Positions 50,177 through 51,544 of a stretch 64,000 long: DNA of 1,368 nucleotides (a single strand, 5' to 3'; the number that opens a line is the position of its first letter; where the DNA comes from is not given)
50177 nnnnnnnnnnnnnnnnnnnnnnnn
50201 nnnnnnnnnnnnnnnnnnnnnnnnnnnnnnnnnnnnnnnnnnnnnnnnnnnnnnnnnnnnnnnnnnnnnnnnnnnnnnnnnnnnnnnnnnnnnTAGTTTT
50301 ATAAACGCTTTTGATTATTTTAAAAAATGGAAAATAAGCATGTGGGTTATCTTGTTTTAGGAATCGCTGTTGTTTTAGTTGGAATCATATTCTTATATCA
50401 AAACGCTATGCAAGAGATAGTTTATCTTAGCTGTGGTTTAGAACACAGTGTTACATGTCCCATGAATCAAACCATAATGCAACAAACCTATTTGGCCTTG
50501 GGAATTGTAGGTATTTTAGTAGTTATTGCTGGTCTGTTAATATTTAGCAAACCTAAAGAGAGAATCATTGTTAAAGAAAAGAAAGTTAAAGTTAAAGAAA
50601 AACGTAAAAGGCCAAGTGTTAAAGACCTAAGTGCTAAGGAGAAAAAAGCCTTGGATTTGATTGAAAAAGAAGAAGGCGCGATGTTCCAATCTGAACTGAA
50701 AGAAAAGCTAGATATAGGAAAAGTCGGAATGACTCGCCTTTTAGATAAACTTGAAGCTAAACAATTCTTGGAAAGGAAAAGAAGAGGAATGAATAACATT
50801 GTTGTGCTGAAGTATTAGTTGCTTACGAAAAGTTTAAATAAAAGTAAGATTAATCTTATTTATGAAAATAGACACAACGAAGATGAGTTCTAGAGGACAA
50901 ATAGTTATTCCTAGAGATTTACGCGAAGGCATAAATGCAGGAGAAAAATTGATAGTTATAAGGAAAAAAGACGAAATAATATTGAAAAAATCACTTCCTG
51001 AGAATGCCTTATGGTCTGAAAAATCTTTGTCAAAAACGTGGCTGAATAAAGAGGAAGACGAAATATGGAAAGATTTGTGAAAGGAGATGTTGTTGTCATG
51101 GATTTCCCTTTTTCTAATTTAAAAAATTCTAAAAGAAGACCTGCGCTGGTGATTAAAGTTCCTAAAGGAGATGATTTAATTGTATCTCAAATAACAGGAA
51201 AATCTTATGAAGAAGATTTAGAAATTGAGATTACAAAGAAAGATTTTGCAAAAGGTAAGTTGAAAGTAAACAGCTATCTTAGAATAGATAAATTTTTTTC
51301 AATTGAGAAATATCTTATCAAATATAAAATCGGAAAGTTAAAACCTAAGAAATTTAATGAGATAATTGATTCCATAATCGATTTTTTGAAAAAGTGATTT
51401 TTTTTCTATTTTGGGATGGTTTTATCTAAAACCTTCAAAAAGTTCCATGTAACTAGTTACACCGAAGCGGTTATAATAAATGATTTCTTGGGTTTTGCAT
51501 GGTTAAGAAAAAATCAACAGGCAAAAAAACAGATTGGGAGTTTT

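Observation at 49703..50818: Site-2 protease immediately upstream of a membrane-tethered wHTH regulator with an extracytoplasmic cysteine pair: candidate regulated intramembrane proteolysis switch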

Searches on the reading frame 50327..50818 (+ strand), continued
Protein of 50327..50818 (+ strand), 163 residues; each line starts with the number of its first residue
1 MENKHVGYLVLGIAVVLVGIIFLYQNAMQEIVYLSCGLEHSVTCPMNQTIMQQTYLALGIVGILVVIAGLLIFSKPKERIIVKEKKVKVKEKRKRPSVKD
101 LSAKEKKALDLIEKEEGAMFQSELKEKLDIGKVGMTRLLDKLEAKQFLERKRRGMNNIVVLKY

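Call 76: find_encoding_contigs(protein=P0417, flank=5000, max_places=1)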
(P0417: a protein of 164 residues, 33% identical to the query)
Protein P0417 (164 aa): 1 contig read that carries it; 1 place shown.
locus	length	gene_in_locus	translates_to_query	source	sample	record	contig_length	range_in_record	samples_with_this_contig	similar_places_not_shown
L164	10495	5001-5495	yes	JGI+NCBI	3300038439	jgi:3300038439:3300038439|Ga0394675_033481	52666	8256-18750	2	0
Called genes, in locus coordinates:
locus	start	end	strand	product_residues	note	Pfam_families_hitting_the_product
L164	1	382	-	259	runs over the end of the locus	-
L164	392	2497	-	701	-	PF00403:HMA, PF00122:E1-E2_ATPase, PF00702:Hydrolase, PF08282:Hydrolase_3 (faint)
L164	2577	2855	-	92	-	PF13473:Cupredoxin_1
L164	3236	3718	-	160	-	PF13473:Cupredoxin_1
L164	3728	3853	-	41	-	-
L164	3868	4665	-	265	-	-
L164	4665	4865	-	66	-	PF00403:HMA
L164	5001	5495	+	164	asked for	PF24034:DUF7343, PF12802:MarR_2 (weak), PF01047:MarR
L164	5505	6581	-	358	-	-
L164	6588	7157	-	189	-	PF01997:Translin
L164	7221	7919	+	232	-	PF00696:AA_kinase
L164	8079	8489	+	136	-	PF03625:DUF302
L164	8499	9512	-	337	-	PF13207:AAA_17, PF13238:AAA_18, PF00383:dCMP_cyt_deam_1, PF14437:MafB19-deam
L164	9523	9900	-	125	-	-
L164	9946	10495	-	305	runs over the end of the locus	PF01866:Diphthamide_syn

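Call 77: find_encoding_contigs(protein=P0508, flank=5000, max_places=1)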
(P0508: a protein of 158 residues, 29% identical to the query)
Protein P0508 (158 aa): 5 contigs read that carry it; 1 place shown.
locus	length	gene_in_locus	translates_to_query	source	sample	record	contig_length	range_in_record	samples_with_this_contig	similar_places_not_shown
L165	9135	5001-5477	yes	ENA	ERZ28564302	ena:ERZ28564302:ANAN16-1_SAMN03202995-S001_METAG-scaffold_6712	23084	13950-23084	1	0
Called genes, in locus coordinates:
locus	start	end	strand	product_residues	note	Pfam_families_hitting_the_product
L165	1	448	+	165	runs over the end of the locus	PF00326:Peptidase_S9, PF12146:Hydrolase_4 (faint), PF00561:Abhydrolase_1 (faint), PF02129:Peptidase_S15 (faint)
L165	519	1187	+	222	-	PF01794:Ferric_reduct (weak)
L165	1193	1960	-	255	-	PF00374:NiFeSe_Hases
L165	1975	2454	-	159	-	-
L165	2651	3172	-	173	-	PF01058:Oxidored_q6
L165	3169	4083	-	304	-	PF00892:EamA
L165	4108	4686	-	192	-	-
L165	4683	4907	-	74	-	PF01455:HupF_HypC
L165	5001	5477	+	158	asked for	PF12802:MarR_2 (weak), PF24034:DUF7343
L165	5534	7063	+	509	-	PF07732:Cu-oxidase_3, PF00394:Cu-oxidase (weak), PF07731:Cu-oxidase_2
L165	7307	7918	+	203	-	-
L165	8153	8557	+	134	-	-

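Call 81: find_encoding_contigs(protein=P0394, flank=5000, max_places=1)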
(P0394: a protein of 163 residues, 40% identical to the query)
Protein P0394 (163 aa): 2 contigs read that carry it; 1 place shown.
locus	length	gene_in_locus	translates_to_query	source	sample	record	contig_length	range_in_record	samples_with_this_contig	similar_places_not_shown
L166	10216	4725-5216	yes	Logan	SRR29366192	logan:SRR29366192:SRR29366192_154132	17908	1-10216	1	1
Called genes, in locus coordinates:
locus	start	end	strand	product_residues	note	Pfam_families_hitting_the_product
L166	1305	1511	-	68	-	-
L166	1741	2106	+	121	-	PF05854:MC1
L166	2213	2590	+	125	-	-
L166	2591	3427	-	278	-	PF01926:MMR_HSR1, PF02421:FeoB_N, PF02824:TGS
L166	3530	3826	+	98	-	PF01883:FeS_assembly_P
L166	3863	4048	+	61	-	PF12797:Fer4_2 (weak), PF12838:Fer4_7 (faint), PF00037:Fer4 (weak), PF12837:Fer4_6 (weak), PF13237:Fer4_10 (weak), PF14697:Fer4_21 (weak), PF13370:Fer4_13, PF13459:Fer4_15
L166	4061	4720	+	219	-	PF13462:Thioredoxin_4, PF01323:DSBA, PF13743:Thioredoxin_5 (faint)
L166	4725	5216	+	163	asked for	PF01978:TrmB (faint), PF24034:DUF7343, PF01047:MarR (weak), PF12802:MarR_2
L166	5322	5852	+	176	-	-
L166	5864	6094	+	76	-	-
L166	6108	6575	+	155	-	-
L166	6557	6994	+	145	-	-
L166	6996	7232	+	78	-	-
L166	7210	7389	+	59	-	PF04945:YHS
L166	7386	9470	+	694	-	PF04945:YHS (weak), PF00122:E1-E2_ATPase, PF08282:Hydrolase_3 (faint), PF00702:Hydrolase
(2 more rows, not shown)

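Call 82: find_encoding_contigs(protein=P0420, flank=5000, max_places=1)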
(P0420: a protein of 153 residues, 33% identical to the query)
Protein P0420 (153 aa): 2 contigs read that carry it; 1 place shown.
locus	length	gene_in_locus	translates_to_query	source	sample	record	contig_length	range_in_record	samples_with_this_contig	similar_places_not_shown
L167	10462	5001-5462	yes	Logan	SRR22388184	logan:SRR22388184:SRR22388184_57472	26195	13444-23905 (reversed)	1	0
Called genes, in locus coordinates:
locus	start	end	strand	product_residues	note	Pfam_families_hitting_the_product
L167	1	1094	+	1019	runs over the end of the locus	-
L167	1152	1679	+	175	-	-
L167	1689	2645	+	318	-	PF13421:Band_7_1, PF01145:Band_7, PF13240:Zn_Ribbon_1 (weak), PF13248:Zn_ribbon_3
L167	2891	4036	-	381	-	PF00890:FAD_binding_2 (faint), PF01266:DAO (faint), PF01494:FAD_binding_3, PF03486:HI0933_like (faint), PF07992:Pyr_redox_2 (weak), PF12831:FAD_oxidored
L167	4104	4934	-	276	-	PF22357:AF1548-like_C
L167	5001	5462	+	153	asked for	PF12802:MarR_2, PF24034:DUF7343, PF01047:MarR (weak)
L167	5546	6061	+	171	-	PF13473:Cupredoxin_1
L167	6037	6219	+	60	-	-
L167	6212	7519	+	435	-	PF13386:DsbD_2, PF13473:Cupredoxin_1 (weak)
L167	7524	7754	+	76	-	PF00403:HMA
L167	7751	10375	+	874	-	PF00403:HMA, PF00122:E1-E2_ATPase, PF00702:Hydrolase, PF08282:Hydrolase_3 (faint)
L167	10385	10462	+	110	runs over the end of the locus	PF09851:SHOCT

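Call 83: find_encoding_contigs(protein=P0512, flank=5000, max_places=1)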
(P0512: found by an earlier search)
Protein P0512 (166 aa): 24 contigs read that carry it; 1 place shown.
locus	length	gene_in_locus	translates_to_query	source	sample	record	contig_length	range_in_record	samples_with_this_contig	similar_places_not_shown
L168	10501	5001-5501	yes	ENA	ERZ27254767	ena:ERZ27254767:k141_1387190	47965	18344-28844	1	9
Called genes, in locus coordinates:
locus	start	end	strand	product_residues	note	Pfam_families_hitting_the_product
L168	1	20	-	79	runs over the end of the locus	-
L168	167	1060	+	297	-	PF13462:Thioredoxin_4, PF01323:DSBA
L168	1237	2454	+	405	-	PF00266:Aminotran_5, PF00155:Aminotran_1_2, PF01212:Beta_elim_lyase (weak)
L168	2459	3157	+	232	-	PF03227:GILT, PF01323:DSBA (weak)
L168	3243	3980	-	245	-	PF18916:Lycopene_cyc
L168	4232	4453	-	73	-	PF11666:DUF2933 (weak)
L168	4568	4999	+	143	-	PF03551:PadR, PF24273:TRASH_HVO_1752_C (weak)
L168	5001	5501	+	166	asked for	PF24034:DUF7343, PF01047:MarR, PF12802:MarR_2 (weak)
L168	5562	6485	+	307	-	PF00578:AhpC-TSA, PF08534:Redoxin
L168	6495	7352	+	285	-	-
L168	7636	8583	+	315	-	-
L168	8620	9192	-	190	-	PF01300:Sua5_yciO_yrdC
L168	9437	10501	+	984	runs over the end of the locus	PF03477:ATP-cone, PF00317:Ribonuc_red_lgN, PF02867:Ribonuc_red_lgC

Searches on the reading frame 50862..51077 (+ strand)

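Call 85: search_protein_families(library=pfam, proteins=[window:50862-51077:+], max_evalue=0.01)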
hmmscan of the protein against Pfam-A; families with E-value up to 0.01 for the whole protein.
window:50862-51077:+ (72 aa): 1 family
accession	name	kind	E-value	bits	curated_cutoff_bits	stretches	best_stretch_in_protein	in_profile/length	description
PF04014.23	MazE_antitoxin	-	4.1e-08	33.5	24.7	1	6-43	2-42/48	Antidote-toxin recognition MazE, bacterial antitoxin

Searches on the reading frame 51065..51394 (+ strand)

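Call 85: search_protein_families(library=pfam, proteins=[window:51065-51394:+], max_evalue=0.01)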
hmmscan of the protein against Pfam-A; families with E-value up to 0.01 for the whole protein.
window:51065-51394:+ (110 aa): 1 family
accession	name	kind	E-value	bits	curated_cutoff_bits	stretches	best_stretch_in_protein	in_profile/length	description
PF02452.23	PemK_toxin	-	2.4e-11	44.2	23.1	1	6-106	2-107/109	PemK-like, MazF-like toxin of type II toxin-antitoxin system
